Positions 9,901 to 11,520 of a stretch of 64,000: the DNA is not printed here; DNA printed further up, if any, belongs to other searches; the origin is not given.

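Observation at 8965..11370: Stand-alone egtB-egtD ergothioneine operon without egtA/egtC in a T9SS-bearing (FCB-group-like) genome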

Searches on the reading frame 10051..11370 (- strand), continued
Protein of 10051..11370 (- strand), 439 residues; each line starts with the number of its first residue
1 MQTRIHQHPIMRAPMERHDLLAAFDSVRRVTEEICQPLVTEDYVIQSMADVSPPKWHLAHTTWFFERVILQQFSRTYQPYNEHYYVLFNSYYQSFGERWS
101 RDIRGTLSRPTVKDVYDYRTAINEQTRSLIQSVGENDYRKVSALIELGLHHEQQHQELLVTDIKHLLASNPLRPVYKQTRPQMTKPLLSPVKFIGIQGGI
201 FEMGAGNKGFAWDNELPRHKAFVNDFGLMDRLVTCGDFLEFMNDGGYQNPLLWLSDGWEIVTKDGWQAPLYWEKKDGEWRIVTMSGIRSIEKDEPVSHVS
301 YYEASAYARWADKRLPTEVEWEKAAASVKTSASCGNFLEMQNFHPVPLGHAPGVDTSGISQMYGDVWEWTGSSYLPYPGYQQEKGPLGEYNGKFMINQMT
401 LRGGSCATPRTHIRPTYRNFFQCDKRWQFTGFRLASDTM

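Call 13: find_homologous_proteins(query=window:10051-11370:-, max_evalue=1e-50)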
Query window:10051-11370:- (439 aa): 8000 proteins with E <= 1e-50 among 8000 candidates; the best 120 are listed.
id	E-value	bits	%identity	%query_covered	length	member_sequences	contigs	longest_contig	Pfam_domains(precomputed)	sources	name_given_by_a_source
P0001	0.0e+0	1018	100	97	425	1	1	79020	PF12867.13,PF03781.23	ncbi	-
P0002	2.0e-283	958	93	97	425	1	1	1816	PF12867.13,PF03781.23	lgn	-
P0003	8.5e-267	903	87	97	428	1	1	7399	PF12867.13,PF03781.23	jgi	-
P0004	6.9e-251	851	81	97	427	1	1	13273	PF12867.13,PF03781.23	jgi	jgi:ergothioneine biosynthesis protein EgtB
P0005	1.6e-240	817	78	97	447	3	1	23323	PF12867.13,PF03781.23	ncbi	-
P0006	4.8e-239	812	79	97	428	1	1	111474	PF12867.13,PF03781.23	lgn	-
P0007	1.2e-237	807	77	97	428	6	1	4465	PF12867.13,PF03781.23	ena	-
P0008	1.5e-237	807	77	97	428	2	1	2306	PF12867.13,PF03781.23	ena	-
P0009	1.0e-236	804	77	97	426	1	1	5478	PF12867.13,PF03781.23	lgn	-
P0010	2.3e-236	803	77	97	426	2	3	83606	PF12867.13,PF03781.23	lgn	-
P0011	2.4e-236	803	77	97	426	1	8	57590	PF12867.13,PF03781.23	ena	-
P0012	7.8e-236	801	77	97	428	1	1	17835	PF12867.13,PF03781.23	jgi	jgi:ergothioneine biosynthesis protein EgtB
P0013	3.0e-235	799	77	97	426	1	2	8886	PF12867.13,PF03781.23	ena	-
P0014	4.0e-233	792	82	89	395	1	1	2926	PF12867.13,PF03781.23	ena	-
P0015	2.1e-228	777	73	97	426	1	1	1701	PF12867.13,PF03781.23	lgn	-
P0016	9.9e-227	771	74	97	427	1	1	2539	PF12867.13,PF03781.23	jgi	jgi:ergothioneine biosynthesis protein EgtB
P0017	3.9e-224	763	72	97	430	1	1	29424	PF12867.13,PF03781.23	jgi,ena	-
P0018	1.0e-223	761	72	97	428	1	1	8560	PF12867.13,PF03781.23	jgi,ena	-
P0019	5.0e-222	756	71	97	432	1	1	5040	PF12867.13,PF03781.23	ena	-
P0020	1.2e-220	751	73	96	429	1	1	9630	PF12867.13,PF03781.23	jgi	jgi:ergothioneine biosynthesis protein EgtB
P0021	1.5e-220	751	73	96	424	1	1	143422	PF12867.13,PF03781.23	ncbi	-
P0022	1.9e-220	751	71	97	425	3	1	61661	PF12867.13,PF03781.23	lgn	-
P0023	2.6e-220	750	71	96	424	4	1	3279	PF12867.13,PF03781.23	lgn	-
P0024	5.7e-220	749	71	97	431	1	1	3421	PF12867.13,PF03781.23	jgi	jgi:ergothioneine biosynthesis protein EgtB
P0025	7.6e-219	745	71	97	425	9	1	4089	PF12867.13,PF03781.23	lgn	-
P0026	4.8e-218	743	70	96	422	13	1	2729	PF12867.13,PF03781.23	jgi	-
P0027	4.9e-216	736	69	97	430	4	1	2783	PF12867.13,PF03781.23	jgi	-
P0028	5.0e-214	729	70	96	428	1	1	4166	PF12867.13,PF03781.23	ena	-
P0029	6.2e-214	729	70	97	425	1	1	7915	PF12867.13,PF03781.23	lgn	-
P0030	3.2e-213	727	70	96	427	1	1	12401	PF12867.13,PF03781.23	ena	-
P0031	3.7e-212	723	69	96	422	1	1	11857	PF12867.13,PF03781.23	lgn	-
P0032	1.4e-211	721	68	96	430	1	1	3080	PF12867.13,PF03781.23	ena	-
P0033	3.2e-210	717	69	96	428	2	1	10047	PF12867.13,PF03781.23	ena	-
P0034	3.9e-210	717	68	96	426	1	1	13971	PF12867.13,PF03781.23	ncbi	-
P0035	1.4e-209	715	68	97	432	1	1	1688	PF12867.13,PF03781.23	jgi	jgi:ergothioneine biosynthesis protein EgtB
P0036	8.1e-208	709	68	96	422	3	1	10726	PF12867.13,PF03781.23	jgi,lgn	jgi:ergothioneine biosynthesis protein EgtB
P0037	9.5e-206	702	68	96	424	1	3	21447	PF12867.13,PF03781.23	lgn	-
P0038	1.0e-205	702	67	97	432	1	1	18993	PF12867.13,PF03781.23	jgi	jgi:ergothioneine biosynthesis protein EgtB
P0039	2.2e-205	701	66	98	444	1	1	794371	PF12867.13,PF03781.23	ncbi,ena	-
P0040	7.9e-204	696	68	97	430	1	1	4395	PF12867.13,PF03781.23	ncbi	-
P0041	7.6e-203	693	66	97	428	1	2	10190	PF12867.13,PF03781.23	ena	-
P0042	1.5e-202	692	65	97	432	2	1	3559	PF12867.13,PF03781.23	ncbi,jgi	-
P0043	1.7e-200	685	65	96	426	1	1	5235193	PF12867.13,PF03781.23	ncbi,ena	-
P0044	2.4e-199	681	65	96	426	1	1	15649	PF12867.13,PF03781.23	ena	-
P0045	3.0e-198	677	66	96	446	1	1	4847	PF12867.13,PF03781.23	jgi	jgi:ergothioneine biosynthesis protein EgtB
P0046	1.0e-196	672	63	97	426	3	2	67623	PF12867.13,PF03781.23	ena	-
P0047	4.1e-196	670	64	96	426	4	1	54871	PF12867.13,PF03781.23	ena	-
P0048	9.9e-196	669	64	96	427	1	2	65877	PF12867.13,PF03781.23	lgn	-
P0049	1.4e-195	669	63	97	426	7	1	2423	PF12867.13,PF03781.23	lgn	-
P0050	1.5e-195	669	63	96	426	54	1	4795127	PF12867.13,PF03781.23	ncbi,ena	-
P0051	5.9e-195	667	64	96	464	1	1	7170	PF12867.13,PF03781.23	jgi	jgi:ergothioneine biosynthesis protein EgtB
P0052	8.3e-195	666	63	96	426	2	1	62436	PF12867.13,PF03781.23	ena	-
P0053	4.5e-193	660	63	97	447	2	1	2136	PF12867.13,PF03781.23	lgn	-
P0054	3.6e-190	651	63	96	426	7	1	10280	PF12867.13,PF03781.23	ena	-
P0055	6.2e-190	650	63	97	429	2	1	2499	PF12867.13,PF03781.23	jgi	-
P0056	3.2e-189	648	65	97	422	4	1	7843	PF12867.13,PF03781.23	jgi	-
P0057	6.3e-189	647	66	96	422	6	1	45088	PF12867.13,PF03781.23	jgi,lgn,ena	-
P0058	1.4e-188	646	62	96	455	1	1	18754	PF12867.13,PF03781.23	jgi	jgi:ergothioneine biosynthesis protein EgtB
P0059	7.1e-188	643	61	96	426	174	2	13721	PF12867.13,PF03781.23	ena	-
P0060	1.1e-187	643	62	96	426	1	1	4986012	PF12867.13,PF03781.23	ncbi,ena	-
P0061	2.1e-186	638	62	96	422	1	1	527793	PF12867.13,PF03781.23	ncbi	ncbi:MAG: ergothioneine biosynthesis protein EgtB [Acidobacteriota bacterium]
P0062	5.2e-186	637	61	97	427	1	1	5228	PF12867.13,PF03781.23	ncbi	-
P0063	2.0e-185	635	72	81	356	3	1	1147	PF12867.13,PF03781.23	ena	-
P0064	5.7e-185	634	61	96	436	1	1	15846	PF12867.13,PF03781.23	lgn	-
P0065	5.9e-184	630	62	97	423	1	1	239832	PF12867.13,PF03781.23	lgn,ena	-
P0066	8.3e-184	630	60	97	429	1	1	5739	PF12867.13,PF03781.23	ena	-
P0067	1.2e-183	629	61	97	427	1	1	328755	PF12867.13,PF03781.23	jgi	-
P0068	5.5e-183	627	61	96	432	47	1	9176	PF12867.13,PF03781.23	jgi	-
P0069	8.5e-183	627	61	97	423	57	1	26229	PF12867.13,PF03781.23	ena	-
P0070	8.8e-183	627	62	97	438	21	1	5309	PF12867.13,PF03781.23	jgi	jgi:ergothioneine biosynthesis protein EgtB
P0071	1.4e-182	626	61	96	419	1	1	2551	PF12867.13,PF03781.23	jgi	jgi:ergothioneine biosynthesis protein EgtB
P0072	1.7e-182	626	61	97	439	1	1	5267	PF12867.13,PF03781.23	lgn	-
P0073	1.8e-181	622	60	96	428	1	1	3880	PF12867.13,PF03781.23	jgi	jgi:ergothioneine biosynthesis protein EgtB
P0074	1.9e-181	622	60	97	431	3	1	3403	PF12867.13,PF03781.23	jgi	-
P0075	4.2e-181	621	59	96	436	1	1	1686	PF12867.13,PF03781.23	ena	-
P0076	6.7e-181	620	59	96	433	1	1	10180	PF12867.13,PF03781.23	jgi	jgi:ergothioneine biosynthesis protein EgtB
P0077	7.4e-181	620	61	96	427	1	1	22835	PF12867.13,PF03781.23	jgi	-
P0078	8.8e-181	620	61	97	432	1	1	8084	PF12867.13,PF03781.23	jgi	-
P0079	1.7e-180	619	60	98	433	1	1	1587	PF12867.13,PF03781.23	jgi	jgi:ergothioneine biosynthesis protein EgtB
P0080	1.8e-180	619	60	97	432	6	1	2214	PF12867.13,PF03781.23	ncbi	ncbi:MAG: ergothioneine biosynthesis protein EgtB [Bacteroidota bacterium]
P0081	2.0e-179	615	60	97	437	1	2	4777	PF12867.13,PF03781.23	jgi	jgi:ergothioneine biosynthesis protein EgtB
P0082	1.0e-178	613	58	96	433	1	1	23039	PF12867.13,PF03781.23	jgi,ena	-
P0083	1.2e-178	613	60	97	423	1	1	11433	PF12867.13,PF03781.23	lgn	-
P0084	1.6e-178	612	59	96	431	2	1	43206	PF12867.13,PF03781.23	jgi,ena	-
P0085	2.2e-178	612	60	97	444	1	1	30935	PF12867.13,PF03781.23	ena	-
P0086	2.7e-178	612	60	95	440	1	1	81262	PF12867.13,PF03781.23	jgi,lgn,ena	-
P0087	4.8e-178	611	60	96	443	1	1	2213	PF12867.13,PF03781.23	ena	-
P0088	7.7e-178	610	59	95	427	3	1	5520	PF12867.13,PF03781.23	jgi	jgi:ergothioneine biosynthesis protein EgtB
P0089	3.8e-177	608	65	89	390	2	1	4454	PF12867.13,PF03781.23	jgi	jgi:ergothioneine biosynthesis protein EgtB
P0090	4.1e-177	608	61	96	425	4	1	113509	PF12867.13,PF03781.23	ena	-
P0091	4.9e-177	608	59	97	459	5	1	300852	PF12867.13,PF03781.23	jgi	jgi:ergothioneine biosynthesis protein EgtB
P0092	7.1e-177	607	58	97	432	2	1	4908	PF12867.13,PF03781.23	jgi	-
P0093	2.5e-176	605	58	96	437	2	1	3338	PF12867.13,PF03781.23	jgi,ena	-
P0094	2.7e-176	605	59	96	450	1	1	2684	PF12867.13,PF03781.23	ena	-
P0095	3.6e-176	605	59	97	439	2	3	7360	PF12867.13,PF03781.23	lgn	-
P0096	5.9e-176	604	58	96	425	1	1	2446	PF12867.13,PF03781.23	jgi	jgi:ergothioneine biosynthesis protein EgtB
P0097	6.3e-175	601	61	94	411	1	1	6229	PF12867.13,PF03781.23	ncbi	-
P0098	2.0e-174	599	58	96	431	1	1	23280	PF12867.13,PF03781.23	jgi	jgi:ergothioneine biosynthesis protein EgtB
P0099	2.0e-174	599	58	97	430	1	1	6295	PF12867.13,PF03781.23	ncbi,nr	ncbi:ergothioneine biosynthesis protein EgtB [candidate division GN15 bacterium]|nr:ergothioneine bi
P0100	2.2e-174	599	58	96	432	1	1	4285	PF12867.13,PF03781.23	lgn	-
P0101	7.1e-174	597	59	96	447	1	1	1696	PF12867.13,PF03781.23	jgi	jgi:ergothioneine biosynthesis protein EgtB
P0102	9.4e-174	597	59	96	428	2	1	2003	PF12867.13,PF03781.23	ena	-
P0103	1.5e-173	596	58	97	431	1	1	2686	PF12867.13,PF03781.23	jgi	jgi:ergothioneine biosynthesis protein EgtB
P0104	3.2e-173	595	60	97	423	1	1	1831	PF12867.13,PF03781.23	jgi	jgi:ergothioneine biosynthesis protein EgtB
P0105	7.2e-173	594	58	98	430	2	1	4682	PF12867.13,PF03781.23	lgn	-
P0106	1.1e-172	593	57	97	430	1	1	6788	PF12867.13,PF03781.23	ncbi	-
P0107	1.3e-172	593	58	97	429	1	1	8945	PF12867.13,PF03781.23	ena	-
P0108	1.9e-172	592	58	97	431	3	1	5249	PF12867.13,PF03781.23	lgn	-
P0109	2.2e-172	592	59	96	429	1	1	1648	PF12867.13,PF03781.23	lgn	-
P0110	2.3e-172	592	61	93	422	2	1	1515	PF12867.13,PF03781.23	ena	-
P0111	2.3e-172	592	59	96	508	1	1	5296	PF12867.13,PF03781.23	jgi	jgi:ergothioneine biosynthesis protein EgtB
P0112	2.3e-172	592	57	99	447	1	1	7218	PF12867.13,PF03781.23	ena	-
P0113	2.6e-172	592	62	89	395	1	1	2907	PF12867.13,PF03781.23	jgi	jgi:ergothioneine biosynthesis protein EgtB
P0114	3.1e-172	592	60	97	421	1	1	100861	PF12867.13,PF03781.23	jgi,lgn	jgi:ergothioneine biosynthesis protein EgtB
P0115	8.3e-172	590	58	97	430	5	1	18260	PF12867.13,PF03781.23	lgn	-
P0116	9.4e-172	590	57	98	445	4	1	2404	PF12867.13,PF03781.23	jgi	jgi:ergothioneine biosynthesis protein EgtB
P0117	1.4e-171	590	58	97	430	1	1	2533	PF12867.13,PF03781.23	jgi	jgi:ergothioneine biosynthesis protein EgtB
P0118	2.1e-171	589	58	96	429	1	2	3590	PF12867.13,PF03781.23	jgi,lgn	-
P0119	2.8e-171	589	62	89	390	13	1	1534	PF12867.13,PF03781.23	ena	-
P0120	6.9e-171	587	58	97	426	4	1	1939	PF12867.13,PF03781.23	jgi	jgi:ergothioneine biosynthesis protein EgtB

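Call 14: find_encoding_contigs(protein=P0001, flank=3000, max_places=3)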
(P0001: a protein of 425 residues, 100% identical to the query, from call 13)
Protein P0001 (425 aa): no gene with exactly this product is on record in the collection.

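Call 15: list_cluster_members(proteins=[P0001, P0005, P0021, P0039, P0043, P0050, P0060])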
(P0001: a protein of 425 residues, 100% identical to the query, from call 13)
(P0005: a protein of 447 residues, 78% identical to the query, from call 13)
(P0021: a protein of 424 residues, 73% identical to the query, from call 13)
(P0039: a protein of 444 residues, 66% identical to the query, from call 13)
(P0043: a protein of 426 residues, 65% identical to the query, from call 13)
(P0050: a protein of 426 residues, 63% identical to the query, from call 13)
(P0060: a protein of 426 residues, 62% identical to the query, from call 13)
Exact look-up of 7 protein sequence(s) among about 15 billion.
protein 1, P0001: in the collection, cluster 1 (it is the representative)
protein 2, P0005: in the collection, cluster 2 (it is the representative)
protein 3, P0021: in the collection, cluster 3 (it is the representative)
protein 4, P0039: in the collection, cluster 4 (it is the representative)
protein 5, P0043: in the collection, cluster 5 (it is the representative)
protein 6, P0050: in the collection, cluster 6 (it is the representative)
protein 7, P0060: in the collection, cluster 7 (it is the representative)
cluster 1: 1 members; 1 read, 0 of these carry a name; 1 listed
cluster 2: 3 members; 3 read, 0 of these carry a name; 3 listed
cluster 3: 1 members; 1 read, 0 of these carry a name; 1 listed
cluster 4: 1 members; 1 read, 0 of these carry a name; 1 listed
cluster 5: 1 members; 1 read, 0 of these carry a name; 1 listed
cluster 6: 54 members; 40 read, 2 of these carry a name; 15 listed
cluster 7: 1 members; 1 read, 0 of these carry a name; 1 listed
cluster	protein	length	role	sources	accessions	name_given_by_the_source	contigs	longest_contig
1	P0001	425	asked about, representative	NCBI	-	-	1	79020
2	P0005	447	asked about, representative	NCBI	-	-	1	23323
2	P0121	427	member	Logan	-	-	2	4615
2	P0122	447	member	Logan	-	-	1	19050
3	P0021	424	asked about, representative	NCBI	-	-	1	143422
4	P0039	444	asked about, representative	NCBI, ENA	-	-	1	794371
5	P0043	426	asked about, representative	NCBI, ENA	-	-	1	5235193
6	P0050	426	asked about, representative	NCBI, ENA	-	-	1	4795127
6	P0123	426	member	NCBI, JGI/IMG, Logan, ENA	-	ergothioneine biosynthesis protein EgtB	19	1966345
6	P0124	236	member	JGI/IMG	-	ergothioneine biosynthesis protein EgtB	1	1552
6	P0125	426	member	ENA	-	-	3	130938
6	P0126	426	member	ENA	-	-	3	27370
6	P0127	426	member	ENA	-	-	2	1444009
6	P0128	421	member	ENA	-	-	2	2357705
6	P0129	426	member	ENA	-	-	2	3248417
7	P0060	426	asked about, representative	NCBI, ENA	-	-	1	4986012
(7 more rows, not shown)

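Call 17: find_related_loci(query=A1, collection=genome_contigs, flank=10000)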
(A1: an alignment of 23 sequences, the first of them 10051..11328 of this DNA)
Query A1 (425 aa) in genome_contigs; peptide patterns used: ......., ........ (x = any residue, [..] = any of these).
600 stretches matched a pattern (row limit reached: there are more); 599 encode a relative of the query (tblastn E <= 1e-3); the best 80 are kept; 80 distinct loci.
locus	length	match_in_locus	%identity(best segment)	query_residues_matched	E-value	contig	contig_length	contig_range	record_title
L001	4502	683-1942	54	1-421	1e-158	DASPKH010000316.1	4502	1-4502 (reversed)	MAG TPA_asm: Patescibacteria group bacterium isolate SMAG_U12031 k141_594763, whole genome shotgun sequence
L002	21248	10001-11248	56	3-424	7e-154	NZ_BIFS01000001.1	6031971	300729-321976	Dictyobacter kobayashii strain Uno11 sequence1, whole genome shotgun sequence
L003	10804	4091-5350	53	3-424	4e-153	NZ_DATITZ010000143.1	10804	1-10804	MAG: Thiocapsa sp. isolate SMAG_U15968 k141_736456, whole genome shotgun sequence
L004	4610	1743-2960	55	10-425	1e-156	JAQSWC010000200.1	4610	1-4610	MAG: Paucimonas sp. isolate C_No_T20_C_bin.35 scaffold_23653, whole genome shotgun sequence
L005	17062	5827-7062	54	6-423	2e-151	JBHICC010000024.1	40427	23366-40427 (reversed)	MAG: Acidiferrobacterales bacterium isolate FS_2_bin.10 NODE_110_length_40427_cov_7.629025, whole genome shotgun sequenc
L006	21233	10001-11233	54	6-421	2e-151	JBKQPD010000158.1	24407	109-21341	MAG: Candidatus Binataceae bacterium isolate LAWAr2D2E2F__bin_98 LAWAr2D2E2F_000000173359, whole genome shotgun sequence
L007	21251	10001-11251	53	1-423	1e-151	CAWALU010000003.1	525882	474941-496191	MAG: uncultured Bacteroidetes bacterium isolate MFD01721.bin.1.252 genome assembly, contig: contig_1970, whole genome sh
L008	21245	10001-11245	52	1-423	4e-151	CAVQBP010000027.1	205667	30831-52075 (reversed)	MAG: uncultured Bacteroidetes bacterium isolate MFD02923.bin.1.10 genome assembly, contig: contig_9678, whole genome sho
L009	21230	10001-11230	55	3-423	5e-149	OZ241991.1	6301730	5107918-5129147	MAG: Bryobacterales bacterium isolate be22c93e-b65f-4d75-a14f-d13794267050 genome assembly, chromosome: 1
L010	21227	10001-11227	53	6-423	6e-149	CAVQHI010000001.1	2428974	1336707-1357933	MAG: uncultured bacterium isolate MFD05684.bin.1.137 genome assembly, contig: contig_11685, whole genome shotgun sequenc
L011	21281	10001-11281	52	6-421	2e-148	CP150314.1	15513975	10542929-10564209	Sorangium sp. So ce134 chromosome, complete genome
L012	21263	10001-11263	52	1-424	6e-148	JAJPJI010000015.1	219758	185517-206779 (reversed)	MAG: Gammaproteobacteria bacterium isolate Centralia_MAG_449 k107_16649108, whole genome shotgun sequence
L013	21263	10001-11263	54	1-424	6e-148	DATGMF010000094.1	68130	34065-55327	MAG TPA_asm: Ktedonosporobacter sp. isolate SMAG_U9905 k141_38849, whole genome shotgun sequence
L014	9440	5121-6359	53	6-423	8e-148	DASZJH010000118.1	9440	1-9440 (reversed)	MAG TPA_asm: Chthoniobacterales bacterium isolate SMAG_U6624 k141_2862266, whole genome shotgun sequence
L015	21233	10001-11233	53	5-423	1e-146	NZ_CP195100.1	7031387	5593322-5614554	Tundrisphaera sp. TA3 chromosome, complete genome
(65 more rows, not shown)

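Call 18: find_encoding_contigs(protein=P0005, flank=8000, max_places=2)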
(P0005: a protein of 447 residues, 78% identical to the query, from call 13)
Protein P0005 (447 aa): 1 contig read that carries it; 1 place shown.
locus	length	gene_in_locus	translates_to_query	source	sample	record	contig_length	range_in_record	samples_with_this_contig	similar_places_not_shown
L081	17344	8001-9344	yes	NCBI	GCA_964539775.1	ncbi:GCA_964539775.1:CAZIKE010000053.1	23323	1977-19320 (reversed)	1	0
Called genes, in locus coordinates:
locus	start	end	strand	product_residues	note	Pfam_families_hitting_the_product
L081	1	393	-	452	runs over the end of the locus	PF01266:DAO (faint), PF07992:Pyr_redox_2, PF00070:Pyr_redox (weak), PF22366:NDH2_C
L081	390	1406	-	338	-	PF08450:SGL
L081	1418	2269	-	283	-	-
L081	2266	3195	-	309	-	PF02368:Big_2 (weak), PF25354:Ig_NUP210_16th (faint), PF02368:Big_2, PF10517:DM13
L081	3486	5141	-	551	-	PF08450:SGL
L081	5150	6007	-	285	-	PF03928:HbpS-like, PF00190:Cupin_1, PF07883:Cupin_2 (faint)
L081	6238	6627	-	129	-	-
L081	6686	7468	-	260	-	PF00230:MIP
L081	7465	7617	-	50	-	-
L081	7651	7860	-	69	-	-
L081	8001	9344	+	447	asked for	PF12867:DinB_2, PF03781:FGE-sulfatase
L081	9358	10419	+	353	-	PF10017:Methyltransf_33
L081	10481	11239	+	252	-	PF00072:Response_reg, PF00486:Trans_reg_C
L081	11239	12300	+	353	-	PF00672:HAMP (weak), PF00512:HisKA, PF02518:HATPase_c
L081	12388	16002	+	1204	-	PF00989:PAS, PF08447:PAS_3, PF08448:PAS_4, PF13188:PAS_8, PF13426:PAS_9, PF00989:PAS, PF13426:PAS_9, PF00989:PAS, +13 more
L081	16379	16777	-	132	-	-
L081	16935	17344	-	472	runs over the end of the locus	PF01433:Peptidase_M1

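Call 19: find_encoding_contigs(protein=P0006, flank=8000, max_places=2)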
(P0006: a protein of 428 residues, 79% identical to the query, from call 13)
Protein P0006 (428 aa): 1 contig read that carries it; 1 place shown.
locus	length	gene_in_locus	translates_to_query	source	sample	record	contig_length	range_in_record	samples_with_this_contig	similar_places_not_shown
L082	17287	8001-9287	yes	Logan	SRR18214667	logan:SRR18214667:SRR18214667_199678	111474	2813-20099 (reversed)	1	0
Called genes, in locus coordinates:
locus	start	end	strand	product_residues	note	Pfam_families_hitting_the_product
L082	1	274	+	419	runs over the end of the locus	PF09861:Lar_N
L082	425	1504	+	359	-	PF00294:PfkB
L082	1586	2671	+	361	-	PF00294:PfkB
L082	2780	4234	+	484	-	PF03446:NAD_binding_2, PF00393:6PGD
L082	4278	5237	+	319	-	PF01081:Aldolase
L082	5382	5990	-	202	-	PF01641:SelR, PF24046:At4g08330 (faint)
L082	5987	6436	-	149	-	-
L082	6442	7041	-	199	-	PF28474:DUF8412, PF13376:OmdA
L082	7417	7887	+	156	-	-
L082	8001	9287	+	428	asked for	PF12867:DinB_2, PF03781:FGE-sulfatase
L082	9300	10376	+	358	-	PF10017:Methyltransf_33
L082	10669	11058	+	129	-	-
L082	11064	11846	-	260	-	PF12801:Fer4_5 (weak), PF14697:Fer4_21, PF12838:Fer4_7 (faint)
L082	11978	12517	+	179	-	PF09837:DUF2064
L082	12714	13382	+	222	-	-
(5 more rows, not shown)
